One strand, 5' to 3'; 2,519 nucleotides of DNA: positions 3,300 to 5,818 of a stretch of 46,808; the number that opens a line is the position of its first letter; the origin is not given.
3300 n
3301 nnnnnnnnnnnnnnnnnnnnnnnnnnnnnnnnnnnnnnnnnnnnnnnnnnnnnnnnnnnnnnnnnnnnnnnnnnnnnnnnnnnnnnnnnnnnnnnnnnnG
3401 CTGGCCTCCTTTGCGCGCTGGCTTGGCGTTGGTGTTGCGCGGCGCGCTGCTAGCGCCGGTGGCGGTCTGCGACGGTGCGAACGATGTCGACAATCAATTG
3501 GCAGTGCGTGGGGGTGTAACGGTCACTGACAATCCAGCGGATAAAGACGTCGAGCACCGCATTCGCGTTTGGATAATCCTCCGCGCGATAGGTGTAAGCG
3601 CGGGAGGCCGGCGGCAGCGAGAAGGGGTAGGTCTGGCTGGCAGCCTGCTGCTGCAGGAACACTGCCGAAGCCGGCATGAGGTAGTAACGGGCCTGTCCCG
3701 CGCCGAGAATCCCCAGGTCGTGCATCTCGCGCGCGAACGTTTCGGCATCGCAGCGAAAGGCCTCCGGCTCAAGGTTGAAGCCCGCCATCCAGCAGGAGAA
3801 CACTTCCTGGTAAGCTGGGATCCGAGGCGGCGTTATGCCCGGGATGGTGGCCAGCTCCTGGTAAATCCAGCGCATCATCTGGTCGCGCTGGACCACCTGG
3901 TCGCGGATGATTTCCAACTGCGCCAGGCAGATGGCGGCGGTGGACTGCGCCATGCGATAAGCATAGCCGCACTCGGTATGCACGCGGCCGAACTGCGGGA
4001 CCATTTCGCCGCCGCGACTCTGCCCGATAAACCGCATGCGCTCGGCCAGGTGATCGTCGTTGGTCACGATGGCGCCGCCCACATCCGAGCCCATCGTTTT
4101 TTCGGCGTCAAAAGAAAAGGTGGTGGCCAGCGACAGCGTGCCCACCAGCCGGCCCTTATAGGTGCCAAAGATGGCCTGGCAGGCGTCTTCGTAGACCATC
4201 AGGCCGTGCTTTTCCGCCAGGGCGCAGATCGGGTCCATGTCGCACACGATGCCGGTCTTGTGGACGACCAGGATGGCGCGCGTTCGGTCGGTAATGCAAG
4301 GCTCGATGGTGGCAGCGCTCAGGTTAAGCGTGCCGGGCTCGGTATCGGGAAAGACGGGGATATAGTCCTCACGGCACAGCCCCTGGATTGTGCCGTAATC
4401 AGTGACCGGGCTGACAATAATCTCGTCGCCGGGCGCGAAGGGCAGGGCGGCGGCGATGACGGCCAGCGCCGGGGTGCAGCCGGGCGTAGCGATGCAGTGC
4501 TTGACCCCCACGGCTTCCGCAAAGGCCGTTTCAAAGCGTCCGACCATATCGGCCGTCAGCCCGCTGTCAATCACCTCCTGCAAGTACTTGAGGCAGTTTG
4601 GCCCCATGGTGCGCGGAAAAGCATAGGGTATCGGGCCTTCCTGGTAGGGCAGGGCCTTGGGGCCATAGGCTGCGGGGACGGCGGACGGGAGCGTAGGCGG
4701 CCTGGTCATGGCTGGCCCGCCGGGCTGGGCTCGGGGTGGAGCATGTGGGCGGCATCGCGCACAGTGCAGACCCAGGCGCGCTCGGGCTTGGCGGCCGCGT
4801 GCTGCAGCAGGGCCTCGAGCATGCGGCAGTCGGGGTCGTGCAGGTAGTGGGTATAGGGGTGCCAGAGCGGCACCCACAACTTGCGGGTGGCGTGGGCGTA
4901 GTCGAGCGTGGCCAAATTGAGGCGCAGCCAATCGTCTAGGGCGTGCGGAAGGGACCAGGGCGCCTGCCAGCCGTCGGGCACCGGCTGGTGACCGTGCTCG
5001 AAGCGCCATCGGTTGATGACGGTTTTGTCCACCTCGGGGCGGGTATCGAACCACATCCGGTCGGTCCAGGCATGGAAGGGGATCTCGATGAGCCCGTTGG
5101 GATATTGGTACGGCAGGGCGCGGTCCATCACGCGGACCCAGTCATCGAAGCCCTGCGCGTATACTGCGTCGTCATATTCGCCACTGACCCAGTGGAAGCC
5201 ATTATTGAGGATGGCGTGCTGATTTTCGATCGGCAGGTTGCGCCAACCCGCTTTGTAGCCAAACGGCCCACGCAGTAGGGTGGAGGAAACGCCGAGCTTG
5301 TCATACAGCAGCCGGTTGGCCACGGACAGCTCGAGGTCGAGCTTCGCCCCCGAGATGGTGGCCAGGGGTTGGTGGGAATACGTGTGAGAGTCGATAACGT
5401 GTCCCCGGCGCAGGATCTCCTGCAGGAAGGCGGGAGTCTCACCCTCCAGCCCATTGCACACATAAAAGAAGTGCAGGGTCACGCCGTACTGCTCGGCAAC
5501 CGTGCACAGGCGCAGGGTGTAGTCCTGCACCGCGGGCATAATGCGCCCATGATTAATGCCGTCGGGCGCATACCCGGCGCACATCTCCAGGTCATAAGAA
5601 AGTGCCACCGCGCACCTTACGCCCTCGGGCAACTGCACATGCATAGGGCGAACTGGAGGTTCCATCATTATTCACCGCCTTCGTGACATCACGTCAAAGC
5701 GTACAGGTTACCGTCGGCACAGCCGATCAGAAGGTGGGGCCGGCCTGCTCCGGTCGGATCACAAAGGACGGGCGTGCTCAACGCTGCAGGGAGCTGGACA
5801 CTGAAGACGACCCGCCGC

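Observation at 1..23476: About 17 co-directional, tightly packed genes combining a sugar importer with many de-decorating and glycosidase-like enzymes, all without signal peptides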

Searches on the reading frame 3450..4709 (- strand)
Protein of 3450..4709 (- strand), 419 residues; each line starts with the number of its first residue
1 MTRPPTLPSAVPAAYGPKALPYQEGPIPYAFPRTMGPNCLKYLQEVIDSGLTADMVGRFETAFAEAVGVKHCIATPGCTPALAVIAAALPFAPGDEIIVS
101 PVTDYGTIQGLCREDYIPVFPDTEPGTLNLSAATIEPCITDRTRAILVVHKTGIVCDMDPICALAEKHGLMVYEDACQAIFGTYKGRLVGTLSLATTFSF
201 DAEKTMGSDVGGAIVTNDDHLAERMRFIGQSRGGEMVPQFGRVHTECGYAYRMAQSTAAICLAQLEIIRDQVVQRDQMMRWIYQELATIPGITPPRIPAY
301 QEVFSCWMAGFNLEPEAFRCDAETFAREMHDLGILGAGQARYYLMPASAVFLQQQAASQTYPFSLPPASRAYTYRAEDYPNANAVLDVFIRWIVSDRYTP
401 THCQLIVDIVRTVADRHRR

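Call 4: search_protein_families(library=pfam, proteins=[window:3450-4709:-], max_evalue=0.01)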
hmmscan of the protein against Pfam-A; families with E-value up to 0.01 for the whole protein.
window:3450-4709:- (419 aa): 4 families
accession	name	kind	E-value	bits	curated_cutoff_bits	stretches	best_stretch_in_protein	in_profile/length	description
PF01041.23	DegT_DnrJ_EryC1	-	3.6e-66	224.3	19.8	1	40-354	8-320/360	DegT/DnrJ/EryC1/StrS aminotransferase family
PF01212.27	Beta_elim_lyase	-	2.9e-05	24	27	1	56-295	34-274/288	Beta-eliminating lyase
PF00266.25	Aminotran_5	-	3.9e-05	23.2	21.5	1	63-181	52-181/371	Aminotransferase class-V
PF01053.26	Cys_Met_Meta_PP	-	0.0099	14.9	27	0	58-238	56-235/381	Cys/Met metabolism PLP-dependent enzyme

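Call 17: search_protein_families(library=ncbifam, proteins=[window:3450-4709:-], max_evalue=0.001)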
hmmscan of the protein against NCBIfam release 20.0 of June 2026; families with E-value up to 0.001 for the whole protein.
window:3450-4709:- (419 aa): 13 families
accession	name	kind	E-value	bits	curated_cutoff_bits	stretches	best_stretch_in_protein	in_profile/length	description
NF008687.0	PRK11706.1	equivalog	8.6e-44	149.8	375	1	27-289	2-270/375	dTDP-4-amino-4,6-dideoxygalactose transaminase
NF008658.2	PRK11658.1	equivalog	5e-43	147.2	631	1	34-334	11-318/379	UDP-4-amino-4-deoxy-L-arabinose aminotransferase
TIGR03588.1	PseC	equivalog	1e-42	146.4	423.5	1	53-349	29-334/380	UDP-4-amino-4,6-dideoxy-N-acetyl-beta-L-altrosamine transaminase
TIGR04181.1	NHT_00031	hypoth_equivalog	8.6e-42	143.3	420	1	35-311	8-300/359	LegC family aminotransferase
TIGR02379.1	ECA_wecE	subfamily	1.4e-40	139.3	434.85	1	27-282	2-262/376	dTDP-4-amino-4,6-dideoxy-D-glucose transaminase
TIGR04427.1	PLP_DesI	equivalog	2.8e-38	132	650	1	55-293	53-284/390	dTDP-4-dehydro-6-deoxyglucose aminotransferase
NF011936.0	PRK15407.1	equivalog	2.9e-31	108.7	423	1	43-224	53-243/440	lipopolysaccharide biosynthesis protein RfbH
NF005744.0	PRK07568.1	subfamily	2.5e-05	23.3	389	1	65-177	84-203/398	pyridoxal phosphate-dependent aminotransferase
TIGR01979.1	sufS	subfamily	9.8e-05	21.4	475.1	1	63-239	74-253/403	SufS family cysteine desulfurase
NF041364.1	GntC_guanitoxin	equivalog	0.00019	20.5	415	1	72-176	63-174/356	guanitoxin biosynthesis PLP-dependent (S)-gamma-hydroxy-L-arginine cyclodehydratase GntC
NF005732.0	PRK07550.1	equivalog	0.00039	19.6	366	1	49-170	73-200/389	aminotransferase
TIGR01976.1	am_tr_V_VC1184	hypoth_equivalog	0.00066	19.1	352.35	1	90-179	102-198/401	cysteine desulfurase-like protein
NF005816.0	PRK07682.1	equivalog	0.00079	18.2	620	0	71-180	92-207/390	aminotransferase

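Call 34: search_solved_structures(query=window:3450-4709:-, max_evalue=1e-10)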
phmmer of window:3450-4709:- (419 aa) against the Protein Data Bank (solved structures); distinct sequences matched with E-value up to 1e-10: 55.
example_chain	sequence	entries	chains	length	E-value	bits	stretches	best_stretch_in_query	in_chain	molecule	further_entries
3bn1_A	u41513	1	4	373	2.7e-50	174.9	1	29-313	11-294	Perosamine synthetase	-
3dr7_A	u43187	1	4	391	3e-50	174.7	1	29-313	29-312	Putative perosamine synthetase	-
3dr4_A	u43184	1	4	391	2e-49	172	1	29-313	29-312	Putative perosamine synthetase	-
8gyh_B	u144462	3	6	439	2.5e-38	135.5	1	54-386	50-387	DegT/DnrJ/EryC1/StrS family aminotransferase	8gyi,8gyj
4piw_A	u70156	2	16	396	3.7e-38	134.9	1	21-289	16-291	TDP-4-keto-6-deoxy-D-glucose transaminase family protein | dTDP-4-amino-4,6-dideoxygalactose transaminase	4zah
7b0m_AAA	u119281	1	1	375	7.3e-38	133.9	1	40-314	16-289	Sugar aminotransferase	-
8sng_A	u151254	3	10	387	7e-37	130.7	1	27-324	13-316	UDP-4-amino-4-deoxy-L-arabinose--oxoglutarate aminotransferase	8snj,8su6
6blg_A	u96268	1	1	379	3.4e-36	128.4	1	26-285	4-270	dTDP-4-amino-4,6-dideoxygalactose transaminase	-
5k8b_A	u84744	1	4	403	6.7e-35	124.2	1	60-317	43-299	8-amino-3,8-dideoxy-alpha-D-manno-octulosonate transaminase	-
7l7x_AAA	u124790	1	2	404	2.5e-33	119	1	56-282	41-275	DegT/DnrJ/EryC1/StrS aminotransferase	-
5w70_A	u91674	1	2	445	1.6e-32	116.4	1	57-229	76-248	L-glutamine:2-deoxy-scyllo-inosose aminotransferase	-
3nu7_A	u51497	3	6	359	4.7e-32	114.8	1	56-279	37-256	Aminotransferase WbpE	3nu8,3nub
3nyu_A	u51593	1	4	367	5e-32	114.7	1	56-279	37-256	Aminotransferase WbpE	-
7b0d_A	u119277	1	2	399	2.6e-31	112.4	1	44-307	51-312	Glutamine--scyllo-inositol transaminase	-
3nys_A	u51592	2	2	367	3.1e-31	112.1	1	56-279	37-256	Aminotransferase WbpE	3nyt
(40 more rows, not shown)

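Call 56: search_dna_similar(query=window:3450-4709:-, collection=plasmids, mode=protein, max_rows=15, max_evalue=1e-30)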
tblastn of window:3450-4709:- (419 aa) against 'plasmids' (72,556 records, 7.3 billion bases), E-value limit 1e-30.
Records with a match: 39; places in all: 39; records where one place covers at least 80% of the query: 11.
Best place of each record, by identity: <60% 39.
By first word of the organism name: Rhizobium 20; Azospirillum 7; Bradyrhizobium 4; Sinorhizobium 2; Halobaculum 1; Neorhizobium 1; Caballeronia 1; Streptomyces 1; Paraburkholderia 1; Peteryoungia 1.
By predicted mobility (MOB-suite, as given by PLSDB): non-mobilizable 24; conjugative 13; mobilizable 2.
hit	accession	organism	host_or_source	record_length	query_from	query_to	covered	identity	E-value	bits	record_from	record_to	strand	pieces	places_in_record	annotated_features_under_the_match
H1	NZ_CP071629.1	Rhizobium leguminosarum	lentil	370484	16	413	95%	35.7%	1e-44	173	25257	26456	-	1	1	DegT/DnrJ/EryC1/StrS family aminotransferase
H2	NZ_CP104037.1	Rhizobium sp. SRDI969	Pisum sativum,Cell culture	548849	16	413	95%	35.1%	2e-44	172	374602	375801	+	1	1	DegT/DnrJ/EryC1/StrS family aminotransferase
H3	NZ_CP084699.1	Rhizobium ruizarguesonis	Pisum sativum L.,Cell culture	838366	16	419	96%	33.7%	8e-39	156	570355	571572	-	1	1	DegT/DnrJ/EryC1/StrS family aminotransferase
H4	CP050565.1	Rhizobium leguminosarum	Lathyrus sativus,cell culture,root ...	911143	16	419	96%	33.7%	8e-39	156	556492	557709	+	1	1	DegT/DnrJ/EryC1/StrS family aminotransferase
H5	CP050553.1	Rhizobium leguminosarum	Vicia sativa,cell culture,root nodule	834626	16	419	96%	33.7%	1e-38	155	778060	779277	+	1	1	DegT/DnrJ/EryC1/StrS family aminotransferase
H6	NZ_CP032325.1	Azospirillum argentinense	soil sample,Agricultural field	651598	16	413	95%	32.9%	5e-40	159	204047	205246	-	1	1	DegT/DnrJ/EryC1/StrS family aminotransferase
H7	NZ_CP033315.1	Azospirillum brasilense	rhizosphere soil of Digitaria ...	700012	16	413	95%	32.5%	1e-38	155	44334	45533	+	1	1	DegT/DnrJ/EryC1/StrS family aminotransferase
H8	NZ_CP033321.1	Azospirillum brasilense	rhizosphere soil of Cynodon ...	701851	16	413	95%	32.5%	1e-38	155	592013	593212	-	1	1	DegT/DnrJ/EryC1/StrS family aminotransferase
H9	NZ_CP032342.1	Azospirillum brasilense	soil sample,Agricultural field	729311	16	413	95%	32.5%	1e-38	155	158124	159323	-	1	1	DegT/DnrJ/EryC1/StrS family aminotransferase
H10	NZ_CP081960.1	Halobaculum magnesiiphilum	cell culture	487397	7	371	87%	33.7%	3e-31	134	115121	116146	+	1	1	DegT/DnrJ/EryC1/StrS family aminotransferase | acyltransferase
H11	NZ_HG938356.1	Neorhizobium galegae bv. officinalis bv. officinalis str. ...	Galega officinalis root nodule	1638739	18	323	73%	35.9%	2e-33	140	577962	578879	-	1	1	record has no annotation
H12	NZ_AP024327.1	Caballeronia sp. NK8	-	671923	42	354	75%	34.9%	2e-33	140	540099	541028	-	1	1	DegT/DnrJ/EryC1/StrS family aminotransferase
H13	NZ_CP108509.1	Streptomyces sp. NBC_01237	-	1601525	59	387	79%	33.1%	3e-33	139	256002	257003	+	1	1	none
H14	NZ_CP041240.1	Sinorhizobium mexicanum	Acaciella angustissima,cell culture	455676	9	381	89%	28.7%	2e-32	137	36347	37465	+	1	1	DegT/DnrJ/EryC1/StrS family aminotransferase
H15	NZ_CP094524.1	Bradyrhizobium sp. ISRA443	Arachis hypogaea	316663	27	295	64%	39.2%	8e-36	147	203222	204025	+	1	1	DegT/DnrJ/EryC1/StrS family aminotransferase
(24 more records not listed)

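Call 57: get_annotated_region(hit=H1, flank=12000)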
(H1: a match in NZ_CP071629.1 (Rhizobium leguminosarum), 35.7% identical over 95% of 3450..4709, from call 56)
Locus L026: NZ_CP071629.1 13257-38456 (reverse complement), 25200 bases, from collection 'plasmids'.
description: Rhizobium leguminosarum strain GLR17 plasmid p3, complete sequence
organism: Rhizobium leguminosarum (NCBI taxid 384)
taxonomy: Bacteria; Pseudomonadota; Alphaproteobacteria; Hyphomicrobiales; Rhizobiaceae; Rhizobium; Rhizobium leguminosarum
host: -; source: lentil; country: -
typing (MOB-suite, as given by PLSDB): conjugative; relaxase MOBP; mating-pair formation MPF_T
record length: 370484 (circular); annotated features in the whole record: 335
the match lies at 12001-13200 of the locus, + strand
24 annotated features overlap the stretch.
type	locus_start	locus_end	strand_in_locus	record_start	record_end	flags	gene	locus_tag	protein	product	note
CDS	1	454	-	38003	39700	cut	-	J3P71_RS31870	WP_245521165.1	hydantoinase B/oxoprolinase family protein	-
CDS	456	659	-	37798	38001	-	-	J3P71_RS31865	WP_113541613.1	hypothetical protein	-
CDS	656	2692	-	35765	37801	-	-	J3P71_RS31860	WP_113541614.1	hydantoinase/oxoprolinase family protein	-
CDS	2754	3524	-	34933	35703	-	-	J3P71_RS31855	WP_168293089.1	ATP-binding cassette domain-containing protein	-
CDS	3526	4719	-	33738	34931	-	-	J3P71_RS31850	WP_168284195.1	sugar ABC transporter permease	-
CDS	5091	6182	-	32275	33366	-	-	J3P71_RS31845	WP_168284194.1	substrate-binding domain-containing protein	-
CDS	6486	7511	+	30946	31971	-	-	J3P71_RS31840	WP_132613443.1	LacI family DNA-binding transcriptional regulator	GO:0006355 - regulation of DNA-templated transcription [Evidence IEA]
CDS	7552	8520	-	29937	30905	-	-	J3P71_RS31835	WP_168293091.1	GntR family transcriptional regulator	-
CDS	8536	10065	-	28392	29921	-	-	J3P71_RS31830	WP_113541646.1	altronate dehydratase family protein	-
CDS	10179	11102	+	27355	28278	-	-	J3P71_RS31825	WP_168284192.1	dihydrodipicolinate synthase family protein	GO:0009436 - glyoxylate catabolic process [Evidence IEA]; GO:0071704 - organic substance metabolic process [Evidence ...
CDS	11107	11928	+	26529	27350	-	-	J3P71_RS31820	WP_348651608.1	shikimate dehydrogenase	-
CDS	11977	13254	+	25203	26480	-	-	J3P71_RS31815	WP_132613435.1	DegT/DnrJ/EryC1/StrS family aminotransferase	-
CDS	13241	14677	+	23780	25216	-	-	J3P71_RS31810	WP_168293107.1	aldehyde dehydrogenase family protein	-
CDS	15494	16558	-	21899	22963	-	-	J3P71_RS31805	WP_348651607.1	shikimate dehydrogenase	-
CDS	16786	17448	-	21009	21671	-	-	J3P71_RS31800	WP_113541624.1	XRE family transcriptional regulator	GO:0006355 - regulation of DNA-templated transcription [Evidence IEA]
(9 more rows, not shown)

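Call 74: find_related_loci(query=A4, collection=metagenome_contigs, flank=10000)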
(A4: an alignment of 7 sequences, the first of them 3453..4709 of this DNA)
Query A4 (419 aa) in metagenome_contigs; peptide patterns used: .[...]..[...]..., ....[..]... (x = any residue, [..] = any of these).
600 stretches matched a pattern (row limit reached: there are more); 587 encode a relative of the query (tblastn E <= 1e-3); the best 80 are kept; 80 distinct loci.
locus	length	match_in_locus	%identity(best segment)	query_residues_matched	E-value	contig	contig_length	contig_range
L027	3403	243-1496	64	13-418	0e+0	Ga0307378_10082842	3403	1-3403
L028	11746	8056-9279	66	13-419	4e-177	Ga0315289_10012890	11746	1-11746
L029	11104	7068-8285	64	13-419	6e-172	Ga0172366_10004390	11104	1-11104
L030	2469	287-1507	61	13-418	0e+0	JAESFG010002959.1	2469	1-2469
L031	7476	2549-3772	62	13-419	3e-169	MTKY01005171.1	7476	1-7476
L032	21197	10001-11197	63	6-403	8e-167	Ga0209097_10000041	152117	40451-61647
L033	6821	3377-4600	62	13-419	1e-165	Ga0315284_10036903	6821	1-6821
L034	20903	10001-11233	61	13-418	4e-162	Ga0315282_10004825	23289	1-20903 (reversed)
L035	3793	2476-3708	59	13-419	2e-168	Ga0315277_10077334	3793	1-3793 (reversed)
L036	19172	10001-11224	59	13-419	5e-162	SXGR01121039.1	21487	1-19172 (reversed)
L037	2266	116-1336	60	13-418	7e-172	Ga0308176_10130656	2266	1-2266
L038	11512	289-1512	64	13-419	3e-171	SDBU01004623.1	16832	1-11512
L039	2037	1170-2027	67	8-293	2e-132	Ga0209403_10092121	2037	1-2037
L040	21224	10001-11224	63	13-419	8e-171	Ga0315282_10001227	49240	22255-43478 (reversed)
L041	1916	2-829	53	144-418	1e-92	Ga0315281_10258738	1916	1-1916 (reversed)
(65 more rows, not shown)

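Call 77: search_protein_families(library=pfam, proteins=[L032:1726-2718:+, L032:2658-3995:+, L032:5385-7022:+, L032:8735-9973:+, L032:12101-14224:+, L036:8120-9436:+, L036:11092-12042:+, L036:12038-13036:+, L036:13271-14581:+, L036:15883-17175:+], max_evalue=0.001)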
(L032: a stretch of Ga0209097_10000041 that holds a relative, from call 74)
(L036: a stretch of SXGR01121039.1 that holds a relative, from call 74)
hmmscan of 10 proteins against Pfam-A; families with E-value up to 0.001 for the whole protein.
L032:1726-2718:+ (331 aa): 0 families

L032:2658-3995:+ (446 aa): 1 family
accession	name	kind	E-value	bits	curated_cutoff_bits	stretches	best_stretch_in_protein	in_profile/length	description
PF07676.18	PD40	-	2.1e-08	34.3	20.9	0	252-265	12-25/38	WD40-like Beta Propeller Repeat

L032:5385-7022:+ (546 aa): 0 families

L032:8735-9973:+ (413 aa): 1 family
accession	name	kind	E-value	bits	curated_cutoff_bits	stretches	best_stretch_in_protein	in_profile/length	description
PF01544.23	CorA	-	2.3e-62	211.4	27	1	102-390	5-290/292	CorA-like Mg2+ transporter protein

L032:12101-14224:+ (708 aa): 0 families

L036:8120-9436:+ (439 aa): 1 family
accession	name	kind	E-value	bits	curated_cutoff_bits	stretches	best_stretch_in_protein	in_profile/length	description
PF13378.12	MR_MLE_C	-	3.2e-08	34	29.4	1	216-382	7-165/219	Enolase C-terminal domain-like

L036:11092-12042:+ (317 aa): 1 family
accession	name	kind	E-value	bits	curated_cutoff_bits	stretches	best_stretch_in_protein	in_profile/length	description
PF00857.26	Isochorismatase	-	2.1e-05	25.1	27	0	225-248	106-129/175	Isochorismatase domain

L036:12038-13036:+ (333 aa): 1 family
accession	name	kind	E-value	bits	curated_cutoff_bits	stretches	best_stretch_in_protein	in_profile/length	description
PF01636.29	APH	-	8.6e-22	78.5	23.2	1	26-243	5-219/239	Phosphotransferase enzyme family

L036:13271-14581:+ (437 aa): 1 family
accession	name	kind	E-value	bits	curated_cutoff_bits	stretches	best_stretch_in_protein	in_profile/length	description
PF00202.27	Aminotran_3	-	2.8e-39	135.4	30.5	1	63-375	12-342/403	Aminotransferase class-III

L036:15883-17175:+ (431 aa): 1 family
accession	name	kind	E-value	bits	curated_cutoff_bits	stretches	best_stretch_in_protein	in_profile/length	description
PF13460.12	NAD_binding_10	-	6e-05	23.4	27.2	1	130-240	1-102/184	NAD(P)H-binding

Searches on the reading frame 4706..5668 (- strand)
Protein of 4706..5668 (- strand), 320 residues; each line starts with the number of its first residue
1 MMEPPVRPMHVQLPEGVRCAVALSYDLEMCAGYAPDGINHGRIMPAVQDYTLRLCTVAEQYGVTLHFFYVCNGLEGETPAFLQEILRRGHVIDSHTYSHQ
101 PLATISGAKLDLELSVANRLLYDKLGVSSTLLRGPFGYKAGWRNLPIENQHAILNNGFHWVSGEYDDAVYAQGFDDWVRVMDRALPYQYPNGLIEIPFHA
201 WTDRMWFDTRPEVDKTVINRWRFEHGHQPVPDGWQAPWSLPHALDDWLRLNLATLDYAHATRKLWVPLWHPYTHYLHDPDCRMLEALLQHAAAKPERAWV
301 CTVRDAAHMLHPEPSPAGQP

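Call 4: search_protein_families(library=pfam, proteins=[window:4706-5668:-], max_evalue=0.01)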
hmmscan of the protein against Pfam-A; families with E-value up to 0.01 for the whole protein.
window:4706-5668:- (320 aa): 1 family
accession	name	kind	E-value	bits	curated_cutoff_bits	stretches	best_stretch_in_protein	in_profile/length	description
PF01522.26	Polysacc_deac_1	-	2.9e-12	47.1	23.1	1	48-138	18-107/124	Polysaccharide deacetylase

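Call 17: search_protein_families(library=ncbifam, proteins=[window:4706-5668:-], max_evalue=0.001)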
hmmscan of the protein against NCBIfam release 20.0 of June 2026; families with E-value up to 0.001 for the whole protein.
window:4706-5668:- (320 aa): 5 families
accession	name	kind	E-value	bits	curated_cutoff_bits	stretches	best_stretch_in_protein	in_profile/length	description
TIGR02764.1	spore_ybaN_pdaB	equivalog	5.9e-08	32.7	237.4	1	49-138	19-107/191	polysaccharide deacetylase family sporulation protein PdaB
NF045821.1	PgAcgDacpgdA1_Bac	equivalog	4.2e-07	29.1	400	1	50-138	102-189/282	peptidoglycan-N-acetylglucosamine deacetylase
TIGR03006.1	pepcterm_polyde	equivalog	2.7e-06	26.7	276.2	1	53-199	38-177/272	XrtA system polysaccharide deacetylase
TIGR04243.1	nodulat_NodB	equivalog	4e-05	23.2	240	1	50-138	16-104/197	chitooligosaccharide deacetylase NodB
NF045820.1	PgAcgDacpgdA_Strep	equivalog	0.0003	19.7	800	1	57-137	289-368/463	peptidoglycan-N-acetylglucosamine deacetylase PgdA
